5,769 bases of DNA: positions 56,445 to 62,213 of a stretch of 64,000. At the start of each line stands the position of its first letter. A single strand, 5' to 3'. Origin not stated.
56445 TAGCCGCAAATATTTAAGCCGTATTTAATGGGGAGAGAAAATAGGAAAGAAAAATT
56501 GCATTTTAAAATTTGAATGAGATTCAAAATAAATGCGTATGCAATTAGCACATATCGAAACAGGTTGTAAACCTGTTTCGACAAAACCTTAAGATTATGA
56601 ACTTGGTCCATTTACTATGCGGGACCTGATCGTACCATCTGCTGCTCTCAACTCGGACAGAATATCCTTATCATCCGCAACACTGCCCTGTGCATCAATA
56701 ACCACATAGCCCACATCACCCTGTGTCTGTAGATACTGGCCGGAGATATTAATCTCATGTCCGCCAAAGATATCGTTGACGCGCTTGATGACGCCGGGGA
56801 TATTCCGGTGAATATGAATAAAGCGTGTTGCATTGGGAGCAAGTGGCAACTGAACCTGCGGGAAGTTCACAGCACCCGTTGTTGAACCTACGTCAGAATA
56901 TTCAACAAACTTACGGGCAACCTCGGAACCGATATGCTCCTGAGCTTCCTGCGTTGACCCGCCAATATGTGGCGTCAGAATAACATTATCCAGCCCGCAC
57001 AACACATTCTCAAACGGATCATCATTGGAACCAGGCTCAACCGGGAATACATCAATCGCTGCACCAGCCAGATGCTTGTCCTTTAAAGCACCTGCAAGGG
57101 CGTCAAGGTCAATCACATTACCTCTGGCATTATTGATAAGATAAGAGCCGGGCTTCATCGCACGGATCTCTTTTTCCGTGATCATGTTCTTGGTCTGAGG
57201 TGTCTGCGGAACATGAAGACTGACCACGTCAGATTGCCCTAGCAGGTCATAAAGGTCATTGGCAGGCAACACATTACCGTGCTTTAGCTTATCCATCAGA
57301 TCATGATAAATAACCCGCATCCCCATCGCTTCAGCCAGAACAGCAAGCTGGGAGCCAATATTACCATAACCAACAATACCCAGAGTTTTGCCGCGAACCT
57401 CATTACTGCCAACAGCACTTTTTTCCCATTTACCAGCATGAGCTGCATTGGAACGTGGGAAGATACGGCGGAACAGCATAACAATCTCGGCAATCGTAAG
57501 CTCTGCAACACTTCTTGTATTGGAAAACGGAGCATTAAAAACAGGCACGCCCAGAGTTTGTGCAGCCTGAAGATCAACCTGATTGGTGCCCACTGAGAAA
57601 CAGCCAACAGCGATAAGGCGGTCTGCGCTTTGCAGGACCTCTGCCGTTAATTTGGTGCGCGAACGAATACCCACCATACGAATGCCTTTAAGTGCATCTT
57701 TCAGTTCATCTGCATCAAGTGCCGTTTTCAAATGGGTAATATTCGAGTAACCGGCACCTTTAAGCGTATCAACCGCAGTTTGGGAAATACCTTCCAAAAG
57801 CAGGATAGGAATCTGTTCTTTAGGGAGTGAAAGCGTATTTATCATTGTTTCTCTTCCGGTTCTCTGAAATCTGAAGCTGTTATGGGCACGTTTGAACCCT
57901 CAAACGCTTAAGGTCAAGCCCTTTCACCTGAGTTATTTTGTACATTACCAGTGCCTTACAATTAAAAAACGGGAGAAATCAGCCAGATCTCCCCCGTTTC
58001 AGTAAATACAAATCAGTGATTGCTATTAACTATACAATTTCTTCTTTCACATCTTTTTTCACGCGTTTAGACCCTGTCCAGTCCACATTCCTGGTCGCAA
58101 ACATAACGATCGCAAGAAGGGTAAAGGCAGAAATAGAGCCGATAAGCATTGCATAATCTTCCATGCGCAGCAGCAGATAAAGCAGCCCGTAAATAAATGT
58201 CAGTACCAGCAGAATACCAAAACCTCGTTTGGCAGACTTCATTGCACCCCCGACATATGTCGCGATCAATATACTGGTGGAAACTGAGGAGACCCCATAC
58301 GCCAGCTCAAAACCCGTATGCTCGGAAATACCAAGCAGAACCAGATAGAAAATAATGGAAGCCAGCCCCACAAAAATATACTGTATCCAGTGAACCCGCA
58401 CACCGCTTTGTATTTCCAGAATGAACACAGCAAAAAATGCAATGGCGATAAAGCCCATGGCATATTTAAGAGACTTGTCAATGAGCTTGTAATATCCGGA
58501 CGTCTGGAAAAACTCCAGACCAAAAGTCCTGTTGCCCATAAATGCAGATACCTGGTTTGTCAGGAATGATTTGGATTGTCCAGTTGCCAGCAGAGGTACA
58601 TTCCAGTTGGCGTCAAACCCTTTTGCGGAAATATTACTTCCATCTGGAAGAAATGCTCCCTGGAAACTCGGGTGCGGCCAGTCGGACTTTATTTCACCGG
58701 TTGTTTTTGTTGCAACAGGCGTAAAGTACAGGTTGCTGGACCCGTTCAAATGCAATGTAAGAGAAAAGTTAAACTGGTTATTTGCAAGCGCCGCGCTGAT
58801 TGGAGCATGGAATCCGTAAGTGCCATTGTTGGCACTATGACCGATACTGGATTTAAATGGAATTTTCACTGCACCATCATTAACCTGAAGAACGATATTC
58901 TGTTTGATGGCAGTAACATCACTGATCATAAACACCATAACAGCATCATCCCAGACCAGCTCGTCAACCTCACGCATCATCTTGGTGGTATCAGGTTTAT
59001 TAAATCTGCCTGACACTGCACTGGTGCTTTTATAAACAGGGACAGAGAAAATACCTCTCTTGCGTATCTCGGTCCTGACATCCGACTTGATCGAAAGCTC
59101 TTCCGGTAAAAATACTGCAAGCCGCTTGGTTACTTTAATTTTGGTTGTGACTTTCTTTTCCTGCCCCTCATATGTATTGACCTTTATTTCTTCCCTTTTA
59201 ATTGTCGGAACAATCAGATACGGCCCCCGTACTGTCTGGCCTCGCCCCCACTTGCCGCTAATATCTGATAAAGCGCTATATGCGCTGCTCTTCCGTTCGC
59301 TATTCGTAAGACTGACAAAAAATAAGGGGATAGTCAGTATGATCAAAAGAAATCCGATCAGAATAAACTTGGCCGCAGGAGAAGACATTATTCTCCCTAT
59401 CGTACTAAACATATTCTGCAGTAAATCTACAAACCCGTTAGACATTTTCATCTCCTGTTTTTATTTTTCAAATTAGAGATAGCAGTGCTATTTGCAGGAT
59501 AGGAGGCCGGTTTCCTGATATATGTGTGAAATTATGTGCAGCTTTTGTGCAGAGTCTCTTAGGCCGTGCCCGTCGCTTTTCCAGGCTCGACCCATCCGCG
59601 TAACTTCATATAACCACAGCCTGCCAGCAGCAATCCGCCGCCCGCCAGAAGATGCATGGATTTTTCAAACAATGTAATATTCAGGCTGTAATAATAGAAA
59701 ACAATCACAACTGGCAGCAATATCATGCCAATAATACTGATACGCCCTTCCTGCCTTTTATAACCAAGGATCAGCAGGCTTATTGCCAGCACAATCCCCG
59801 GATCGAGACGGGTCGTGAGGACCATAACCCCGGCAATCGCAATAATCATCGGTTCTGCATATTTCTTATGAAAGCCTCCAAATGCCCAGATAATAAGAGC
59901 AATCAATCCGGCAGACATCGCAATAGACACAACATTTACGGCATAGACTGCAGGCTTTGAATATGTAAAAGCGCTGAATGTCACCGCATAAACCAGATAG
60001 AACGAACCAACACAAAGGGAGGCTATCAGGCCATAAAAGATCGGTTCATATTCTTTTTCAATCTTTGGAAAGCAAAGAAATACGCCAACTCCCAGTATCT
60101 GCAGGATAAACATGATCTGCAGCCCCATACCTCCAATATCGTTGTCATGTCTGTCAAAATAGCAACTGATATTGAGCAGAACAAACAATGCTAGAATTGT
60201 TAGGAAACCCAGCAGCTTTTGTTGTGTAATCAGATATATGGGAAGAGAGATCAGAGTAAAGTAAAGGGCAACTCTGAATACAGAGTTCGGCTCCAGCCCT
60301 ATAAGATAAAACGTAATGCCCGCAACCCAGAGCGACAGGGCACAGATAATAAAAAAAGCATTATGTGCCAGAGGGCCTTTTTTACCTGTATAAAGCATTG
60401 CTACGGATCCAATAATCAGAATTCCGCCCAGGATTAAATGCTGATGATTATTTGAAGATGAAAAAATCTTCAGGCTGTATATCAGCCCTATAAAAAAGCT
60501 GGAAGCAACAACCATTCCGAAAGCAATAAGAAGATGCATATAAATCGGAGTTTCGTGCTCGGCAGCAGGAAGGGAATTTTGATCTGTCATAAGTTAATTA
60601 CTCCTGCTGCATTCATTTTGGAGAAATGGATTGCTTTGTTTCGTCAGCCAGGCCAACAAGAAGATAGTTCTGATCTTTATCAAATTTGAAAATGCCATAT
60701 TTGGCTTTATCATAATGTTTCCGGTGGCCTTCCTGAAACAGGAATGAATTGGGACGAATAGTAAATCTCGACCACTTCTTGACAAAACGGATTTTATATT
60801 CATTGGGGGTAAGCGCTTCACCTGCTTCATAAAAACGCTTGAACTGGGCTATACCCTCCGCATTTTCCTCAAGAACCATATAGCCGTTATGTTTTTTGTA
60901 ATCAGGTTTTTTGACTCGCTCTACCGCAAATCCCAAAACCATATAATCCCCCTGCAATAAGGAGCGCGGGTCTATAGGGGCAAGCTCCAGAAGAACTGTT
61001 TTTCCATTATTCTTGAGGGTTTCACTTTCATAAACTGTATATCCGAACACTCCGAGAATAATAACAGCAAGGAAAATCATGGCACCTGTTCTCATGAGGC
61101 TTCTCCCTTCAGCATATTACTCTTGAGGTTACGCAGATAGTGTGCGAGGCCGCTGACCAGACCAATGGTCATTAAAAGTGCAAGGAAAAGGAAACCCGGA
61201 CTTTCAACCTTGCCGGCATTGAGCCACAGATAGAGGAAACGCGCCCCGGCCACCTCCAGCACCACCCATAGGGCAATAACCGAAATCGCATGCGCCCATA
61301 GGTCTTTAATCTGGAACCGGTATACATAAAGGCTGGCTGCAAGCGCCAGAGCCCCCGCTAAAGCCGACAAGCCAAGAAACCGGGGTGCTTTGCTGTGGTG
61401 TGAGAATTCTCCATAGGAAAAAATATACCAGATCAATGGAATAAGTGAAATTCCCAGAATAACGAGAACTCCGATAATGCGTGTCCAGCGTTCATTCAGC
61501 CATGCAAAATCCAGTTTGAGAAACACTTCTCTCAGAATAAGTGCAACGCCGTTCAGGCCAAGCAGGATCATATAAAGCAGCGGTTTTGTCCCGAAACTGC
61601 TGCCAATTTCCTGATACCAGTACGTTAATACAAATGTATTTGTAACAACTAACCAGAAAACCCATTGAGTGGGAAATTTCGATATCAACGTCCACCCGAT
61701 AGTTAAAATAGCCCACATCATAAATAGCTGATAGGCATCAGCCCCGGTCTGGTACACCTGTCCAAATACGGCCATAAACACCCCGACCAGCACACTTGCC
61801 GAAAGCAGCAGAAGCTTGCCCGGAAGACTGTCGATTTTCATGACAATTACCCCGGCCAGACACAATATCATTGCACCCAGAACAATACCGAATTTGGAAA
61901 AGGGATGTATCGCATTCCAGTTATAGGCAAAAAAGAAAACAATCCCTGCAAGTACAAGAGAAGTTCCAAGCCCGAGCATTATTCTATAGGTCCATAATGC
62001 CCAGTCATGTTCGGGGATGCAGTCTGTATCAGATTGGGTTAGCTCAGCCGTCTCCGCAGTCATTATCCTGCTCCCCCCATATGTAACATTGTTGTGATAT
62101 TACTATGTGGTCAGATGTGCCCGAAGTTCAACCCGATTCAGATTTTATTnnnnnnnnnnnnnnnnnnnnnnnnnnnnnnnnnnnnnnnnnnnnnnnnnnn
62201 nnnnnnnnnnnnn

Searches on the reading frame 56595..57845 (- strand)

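Call 3: search_protein_families(library=pfam, proteins=[window:56595-57845:-], max_evalue=0.01)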
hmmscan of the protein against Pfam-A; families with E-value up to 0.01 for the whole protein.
window:56595-57845:- (416 aa): 6 families
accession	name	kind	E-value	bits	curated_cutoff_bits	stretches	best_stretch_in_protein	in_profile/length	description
PF02826.25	2-Hacid_dh_C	-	1.6e-53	181.2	25.1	1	119-295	2-178/178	D-isomer specific 2-hydroxyacid dehydrogenase, NAD binding domain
PF00389.36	2-Hacid_dh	-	1e-32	113.1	24.6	1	14-327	1-134/134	D-isomer specific 2-hydroxyacid dehydrogenase, catalytic domain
PF22629.2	ACT_AHAS_ss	-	8.3e-12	45.5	27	1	343-407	2-67/67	AHAS small subunit-like ACT domain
PF03446.21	NAD_binding_2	-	3.4e-06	27.6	21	1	155-259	2-112/161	NAD binding domain of 6-phosphogluconate dehydrogenase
PF01842.31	ACT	-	1.2e-05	25.5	27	1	347-402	8-64/66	ACT domain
PF13478.12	XdhC_C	-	0.0095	16.9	29.7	0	156-257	2-68/125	XdhC Rossmann domain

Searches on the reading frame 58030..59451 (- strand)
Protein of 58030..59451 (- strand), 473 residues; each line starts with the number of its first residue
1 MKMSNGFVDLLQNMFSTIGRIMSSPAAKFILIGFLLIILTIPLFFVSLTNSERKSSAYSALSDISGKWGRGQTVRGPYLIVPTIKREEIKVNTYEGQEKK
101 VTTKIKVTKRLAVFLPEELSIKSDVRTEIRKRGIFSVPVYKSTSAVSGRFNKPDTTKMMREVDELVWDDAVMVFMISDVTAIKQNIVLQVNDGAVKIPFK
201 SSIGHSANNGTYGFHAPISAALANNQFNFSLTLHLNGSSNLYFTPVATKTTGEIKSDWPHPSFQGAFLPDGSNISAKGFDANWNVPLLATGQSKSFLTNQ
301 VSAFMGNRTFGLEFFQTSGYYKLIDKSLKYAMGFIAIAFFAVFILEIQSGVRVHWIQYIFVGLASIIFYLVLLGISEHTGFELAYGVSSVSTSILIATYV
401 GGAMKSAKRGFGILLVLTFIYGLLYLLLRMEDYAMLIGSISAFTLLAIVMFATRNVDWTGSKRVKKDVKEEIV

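Call 3: search_protein_families(library=pfam, proteins=[window:58030-59451:-], max_evalue=0.01)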
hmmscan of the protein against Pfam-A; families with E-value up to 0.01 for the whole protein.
window:58030-59451:- (473 aa): 1 family
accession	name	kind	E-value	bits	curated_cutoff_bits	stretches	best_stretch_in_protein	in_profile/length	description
PF06123.17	CreD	-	1.4e-128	429.9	23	1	26-458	3-427/428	Inner membrane protein CreD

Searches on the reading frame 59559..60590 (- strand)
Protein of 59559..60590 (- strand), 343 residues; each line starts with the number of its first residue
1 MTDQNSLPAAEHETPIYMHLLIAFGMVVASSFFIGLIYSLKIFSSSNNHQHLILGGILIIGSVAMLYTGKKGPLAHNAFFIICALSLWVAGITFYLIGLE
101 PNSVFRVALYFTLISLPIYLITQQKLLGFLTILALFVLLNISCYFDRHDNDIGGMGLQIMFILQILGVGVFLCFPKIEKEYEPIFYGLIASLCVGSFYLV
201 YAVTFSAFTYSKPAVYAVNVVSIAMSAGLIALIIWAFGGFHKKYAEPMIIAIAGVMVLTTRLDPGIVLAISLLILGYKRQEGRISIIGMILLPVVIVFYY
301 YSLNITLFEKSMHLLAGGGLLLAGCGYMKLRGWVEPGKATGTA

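Call 3: search_protein_families(library=pfam, proteins=[window:59559-60590:-], max_evalue=0.01)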
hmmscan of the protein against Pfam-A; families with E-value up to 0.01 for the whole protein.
window:59559-60590:- (343 aa): 1 family
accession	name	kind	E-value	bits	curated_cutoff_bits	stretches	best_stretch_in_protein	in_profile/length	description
PF14351.11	DUF4401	-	2.4e-29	103.2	30.4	1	15-328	1-304/307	Domain of unknown function (DUF4401)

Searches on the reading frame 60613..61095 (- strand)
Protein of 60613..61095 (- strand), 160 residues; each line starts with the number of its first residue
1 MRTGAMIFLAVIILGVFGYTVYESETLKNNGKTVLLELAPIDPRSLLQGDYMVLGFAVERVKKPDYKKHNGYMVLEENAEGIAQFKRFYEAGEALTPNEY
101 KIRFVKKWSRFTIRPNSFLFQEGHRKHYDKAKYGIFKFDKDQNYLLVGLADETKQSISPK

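Call 3: search_protein_families(library=pfam, proteins=[window:60613-61095:-], max_evalue=0.01)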
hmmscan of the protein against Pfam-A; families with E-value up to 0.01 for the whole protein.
window:60613-61095:- (160 aa): 1 family
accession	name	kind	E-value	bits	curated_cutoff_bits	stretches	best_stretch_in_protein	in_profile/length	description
PF14345.11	GDYXXLXY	-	1e-29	103.7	27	1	14-149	2-153/153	GDYXXLXY protein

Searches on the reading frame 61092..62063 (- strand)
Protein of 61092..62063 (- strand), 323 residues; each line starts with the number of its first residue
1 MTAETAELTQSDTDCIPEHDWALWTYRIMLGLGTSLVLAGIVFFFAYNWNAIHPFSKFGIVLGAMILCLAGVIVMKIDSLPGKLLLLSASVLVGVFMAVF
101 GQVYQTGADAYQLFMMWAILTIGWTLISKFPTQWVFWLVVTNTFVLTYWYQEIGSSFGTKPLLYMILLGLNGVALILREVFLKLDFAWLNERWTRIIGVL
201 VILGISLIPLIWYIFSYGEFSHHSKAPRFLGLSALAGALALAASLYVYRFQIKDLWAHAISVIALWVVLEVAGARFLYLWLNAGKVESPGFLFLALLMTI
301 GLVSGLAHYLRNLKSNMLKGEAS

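Call 3: search_protein_families(library=pfam, proteins=[window:61092-62063:-], max_evalue=0.01)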
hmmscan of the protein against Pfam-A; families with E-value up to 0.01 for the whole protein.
window:61092-62063:- (323 aa): 1 family
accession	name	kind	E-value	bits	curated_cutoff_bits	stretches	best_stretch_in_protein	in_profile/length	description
PF09925.14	DUF2157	-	2.3e-24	86.2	32.4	1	26-131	35-143/146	Predicted membrane protein (DUF2157)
